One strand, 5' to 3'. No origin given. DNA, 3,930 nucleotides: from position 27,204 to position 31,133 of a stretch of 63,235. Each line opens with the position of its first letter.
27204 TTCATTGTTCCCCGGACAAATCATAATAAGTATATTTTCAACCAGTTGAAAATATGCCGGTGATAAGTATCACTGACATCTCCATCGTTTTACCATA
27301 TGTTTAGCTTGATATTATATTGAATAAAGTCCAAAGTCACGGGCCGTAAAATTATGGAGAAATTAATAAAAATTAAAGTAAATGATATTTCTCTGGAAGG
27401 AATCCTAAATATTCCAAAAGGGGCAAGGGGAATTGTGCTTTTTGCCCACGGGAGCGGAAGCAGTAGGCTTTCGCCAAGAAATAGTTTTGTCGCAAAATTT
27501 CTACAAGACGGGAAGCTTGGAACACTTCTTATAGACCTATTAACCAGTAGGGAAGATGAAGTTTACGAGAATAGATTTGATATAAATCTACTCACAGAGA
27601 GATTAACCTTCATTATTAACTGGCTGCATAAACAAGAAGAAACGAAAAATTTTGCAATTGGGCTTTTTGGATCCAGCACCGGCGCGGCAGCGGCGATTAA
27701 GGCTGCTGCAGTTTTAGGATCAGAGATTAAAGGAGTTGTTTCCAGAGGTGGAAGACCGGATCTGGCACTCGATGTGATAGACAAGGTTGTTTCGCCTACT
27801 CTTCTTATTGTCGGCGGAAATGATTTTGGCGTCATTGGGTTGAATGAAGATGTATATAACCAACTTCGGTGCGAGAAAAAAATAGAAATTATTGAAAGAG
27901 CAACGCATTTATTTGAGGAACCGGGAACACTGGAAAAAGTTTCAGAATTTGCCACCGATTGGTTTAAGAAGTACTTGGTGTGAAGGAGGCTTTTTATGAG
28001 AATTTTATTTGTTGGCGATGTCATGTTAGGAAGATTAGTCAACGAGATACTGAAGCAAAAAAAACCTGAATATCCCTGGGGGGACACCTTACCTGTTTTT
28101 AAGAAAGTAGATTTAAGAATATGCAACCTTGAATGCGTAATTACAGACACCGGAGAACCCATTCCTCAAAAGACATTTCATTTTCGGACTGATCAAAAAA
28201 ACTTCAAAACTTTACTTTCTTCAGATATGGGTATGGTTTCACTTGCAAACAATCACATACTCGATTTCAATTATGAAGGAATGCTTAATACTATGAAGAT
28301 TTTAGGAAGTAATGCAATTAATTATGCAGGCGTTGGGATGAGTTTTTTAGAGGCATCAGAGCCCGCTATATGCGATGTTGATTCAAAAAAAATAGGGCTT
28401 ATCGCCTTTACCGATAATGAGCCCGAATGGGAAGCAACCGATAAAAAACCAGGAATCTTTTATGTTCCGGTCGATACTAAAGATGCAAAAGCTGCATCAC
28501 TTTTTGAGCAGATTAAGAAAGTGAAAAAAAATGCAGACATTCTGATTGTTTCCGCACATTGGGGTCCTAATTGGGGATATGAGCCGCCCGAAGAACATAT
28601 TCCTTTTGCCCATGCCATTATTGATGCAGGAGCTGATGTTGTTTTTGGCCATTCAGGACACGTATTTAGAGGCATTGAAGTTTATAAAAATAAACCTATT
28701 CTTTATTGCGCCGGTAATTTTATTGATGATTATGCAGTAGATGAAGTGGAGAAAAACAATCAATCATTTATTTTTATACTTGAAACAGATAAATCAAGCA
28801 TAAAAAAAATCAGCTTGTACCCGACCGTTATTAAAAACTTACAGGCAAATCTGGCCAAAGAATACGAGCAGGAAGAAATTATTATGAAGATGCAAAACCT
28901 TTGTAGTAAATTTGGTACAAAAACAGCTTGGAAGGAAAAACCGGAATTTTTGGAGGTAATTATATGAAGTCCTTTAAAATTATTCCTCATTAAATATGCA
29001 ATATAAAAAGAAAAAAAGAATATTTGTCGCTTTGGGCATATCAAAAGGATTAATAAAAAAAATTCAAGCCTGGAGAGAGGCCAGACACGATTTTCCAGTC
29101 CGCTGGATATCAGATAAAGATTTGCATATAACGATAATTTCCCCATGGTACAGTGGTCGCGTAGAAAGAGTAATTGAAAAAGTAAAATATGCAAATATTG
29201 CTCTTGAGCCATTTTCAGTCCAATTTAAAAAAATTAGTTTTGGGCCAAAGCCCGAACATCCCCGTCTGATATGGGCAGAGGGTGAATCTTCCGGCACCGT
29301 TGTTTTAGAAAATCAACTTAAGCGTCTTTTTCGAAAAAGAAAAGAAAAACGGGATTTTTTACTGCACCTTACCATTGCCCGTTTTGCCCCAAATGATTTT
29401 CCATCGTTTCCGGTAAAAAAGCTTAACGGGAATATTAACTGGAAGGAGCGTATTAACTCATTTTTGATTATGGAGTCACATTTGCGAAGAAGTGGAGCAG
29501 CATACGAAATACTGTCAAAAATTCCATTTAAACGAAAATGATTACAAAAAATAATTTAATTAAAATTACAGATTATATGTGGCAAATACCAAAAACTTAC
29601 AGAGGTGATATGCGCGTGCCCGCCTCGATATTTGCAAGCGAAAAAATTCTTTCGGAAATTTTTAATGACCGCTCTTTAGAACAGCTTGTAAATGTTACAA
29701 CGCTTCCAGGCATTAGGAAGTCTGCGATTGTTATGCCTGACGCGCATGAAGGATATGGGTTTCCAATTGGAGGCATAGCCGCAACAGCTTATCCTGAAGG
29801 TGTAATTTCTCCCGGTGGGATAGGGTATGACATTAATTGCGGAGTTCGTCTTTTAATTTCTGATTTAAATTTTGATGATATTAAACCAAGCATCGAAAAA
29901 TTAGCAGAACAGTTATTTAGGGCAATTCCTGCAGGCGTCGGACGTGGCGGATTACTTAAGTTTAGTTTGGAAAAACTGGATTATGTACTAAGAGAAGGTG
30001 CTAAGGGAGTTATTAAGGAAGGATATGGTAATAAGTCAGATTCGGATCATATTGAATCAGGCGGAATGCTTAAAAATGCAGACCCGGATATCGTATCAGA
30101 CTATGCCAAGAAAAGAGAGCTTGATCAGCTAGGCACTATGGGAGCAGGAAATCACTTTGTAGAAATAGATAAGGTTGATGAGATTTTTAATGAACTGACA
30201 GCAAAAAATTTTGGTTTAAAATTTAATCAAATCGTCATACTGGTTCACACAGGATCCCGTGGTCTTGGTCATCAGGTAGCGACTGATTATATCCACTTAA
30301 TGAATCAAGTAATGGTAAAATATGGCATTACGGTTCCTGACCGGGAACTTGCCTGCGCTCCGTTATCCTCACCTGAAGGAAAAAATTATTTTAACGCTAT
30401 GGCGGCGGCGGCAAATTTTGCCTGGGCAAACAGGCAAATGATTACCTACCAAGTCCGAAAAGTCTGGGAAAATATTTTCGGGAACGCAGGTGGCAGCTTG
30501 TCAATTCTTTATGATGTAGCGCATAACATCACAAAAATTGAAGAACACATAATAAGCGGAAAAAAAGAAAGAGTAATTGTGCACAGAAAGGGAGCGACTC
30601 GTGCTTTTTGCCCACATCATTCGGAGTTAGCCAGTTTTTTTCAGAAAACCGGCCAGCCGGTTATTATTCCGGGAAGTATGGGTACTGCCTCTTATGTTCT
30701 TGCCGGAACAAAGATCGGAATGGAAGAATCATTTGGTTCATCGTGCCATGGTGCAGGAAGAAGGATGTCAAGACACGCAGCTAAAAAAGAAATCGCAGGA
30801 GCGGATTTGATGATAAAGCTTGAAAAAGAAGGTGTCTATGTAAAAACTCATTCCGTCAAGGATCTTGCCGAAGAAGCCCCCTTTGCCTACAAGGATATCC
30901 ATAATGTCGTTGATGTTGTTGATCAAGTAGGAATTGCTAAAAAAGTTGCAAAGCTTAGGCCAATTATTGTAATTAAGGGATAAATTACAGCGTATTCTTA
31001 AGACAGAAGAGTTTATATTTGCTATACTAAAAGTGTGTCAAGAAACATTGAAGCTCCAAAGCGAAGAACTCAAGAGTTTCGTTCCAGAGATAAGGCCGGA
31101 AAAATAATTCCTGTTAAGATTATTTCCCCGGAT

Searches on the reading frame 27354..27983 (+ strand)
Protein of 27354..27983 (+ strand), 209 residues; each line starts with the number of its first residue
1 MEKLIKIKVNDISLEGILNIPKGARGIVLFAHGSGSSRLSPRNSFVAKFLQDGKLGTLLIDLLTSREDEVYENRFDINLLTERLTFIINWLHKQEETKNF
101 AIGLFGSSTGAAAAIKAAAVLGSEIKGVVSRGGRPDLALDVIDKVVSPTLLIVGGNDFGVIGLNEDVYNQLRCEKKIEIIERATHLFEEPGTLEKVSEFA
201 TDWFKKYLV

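Call 10: search_protein_families(library=pfam, proteins=[window:27354-27983:+], max_evalue=0.0001)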
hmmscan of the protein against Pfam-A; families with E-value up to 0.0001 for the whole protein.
window:27354-27983:+ (209 aa): 1 family
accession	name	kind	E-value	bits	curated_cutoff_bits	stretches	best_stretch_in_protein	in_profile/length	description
PF01738.24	DLH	-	3.4e-05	24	21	1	80-193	77-194/217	Dienelactone hydrolase family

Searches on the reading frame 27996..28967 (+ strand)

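Call 10: search_protein_families(library=pfam, proteins=[window:27996-28967:+], max_evalue=0.0001)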
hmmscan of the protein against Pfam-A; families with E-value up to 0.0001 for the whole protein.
window:27996-28967:+ (323 aa): 1 family
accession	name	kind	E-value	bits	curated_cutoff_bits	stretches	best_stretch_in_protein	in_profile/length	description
PF09587.15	PGA_cap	-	1e-76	258.3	27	1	3-246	2-255/255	Bacterial capsule synthesis protein PGA_cap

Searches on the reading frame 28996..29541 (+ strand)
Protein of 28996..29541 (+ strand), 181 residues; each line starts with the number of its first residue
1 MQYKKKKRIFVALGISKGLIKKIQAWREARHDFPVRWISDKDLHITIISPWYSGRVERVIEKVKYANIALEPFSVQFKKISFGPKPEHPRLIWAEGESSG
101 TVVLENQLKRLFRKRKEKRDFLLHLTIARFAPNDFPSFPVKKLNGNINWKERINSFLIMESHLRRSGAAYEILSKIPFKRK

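Call 10: search_protein_families(library=pfam, proteins=[window:28996-29541:+], max_evalue=0.0001)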
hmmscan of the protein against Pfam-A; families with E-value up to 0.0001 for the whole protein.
window:28996-29541:+ (181 aa): 2 families
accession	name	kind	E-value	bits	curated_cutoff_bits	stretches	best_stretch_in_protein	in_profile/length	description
PF02834.22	LigT_PEase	-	6e-10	39.6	23.3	1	15-93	3-87/87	LigT like Phosphoesterase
PF13563.12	2_5_RNA_ligase2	-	1.4e-08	35.3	27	1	21-143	7-129/152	2'-5' RNA ligase superfamily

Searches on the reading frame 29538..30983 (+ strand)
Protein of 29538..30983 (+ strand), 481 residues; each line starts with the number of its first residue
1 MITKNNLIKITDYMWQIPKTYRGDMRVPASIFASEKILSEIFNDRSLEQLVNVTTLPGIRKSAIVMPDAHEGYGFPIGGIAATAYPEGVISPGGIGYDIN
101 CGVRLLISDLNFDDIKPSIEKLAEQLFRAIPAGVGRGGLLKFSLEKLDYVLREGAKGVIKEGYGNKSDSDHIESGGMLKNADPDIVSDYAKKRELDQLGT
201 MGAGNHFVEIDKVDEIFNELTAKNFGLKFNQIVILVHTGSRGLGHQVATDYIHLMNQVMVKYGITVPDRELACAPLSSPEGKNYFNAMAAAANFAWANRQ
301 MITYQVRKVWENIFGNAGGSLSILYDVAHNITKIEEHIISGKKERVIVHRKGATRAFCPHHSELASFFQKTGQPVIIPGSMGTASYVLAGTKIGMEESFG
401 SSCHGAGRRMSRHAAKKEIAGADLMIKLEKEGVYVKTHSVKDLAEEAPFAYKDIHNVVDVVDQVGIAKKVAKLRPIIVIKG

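Call 10: search_protein_families(library=pfam, proteins=[window:29538-30983:+], max_evalue=0.0001)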
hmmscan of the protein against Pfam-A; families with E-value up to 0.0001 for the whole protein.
window:29538-30983:+ (481 aa): 1 family
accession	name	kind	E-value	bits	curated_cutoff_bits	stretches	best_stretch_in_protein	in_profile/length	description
PF01139.22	RtcB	-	5.4e-167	556.8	27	1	49-481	1-426/426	tRNA-splicing ligase RtcB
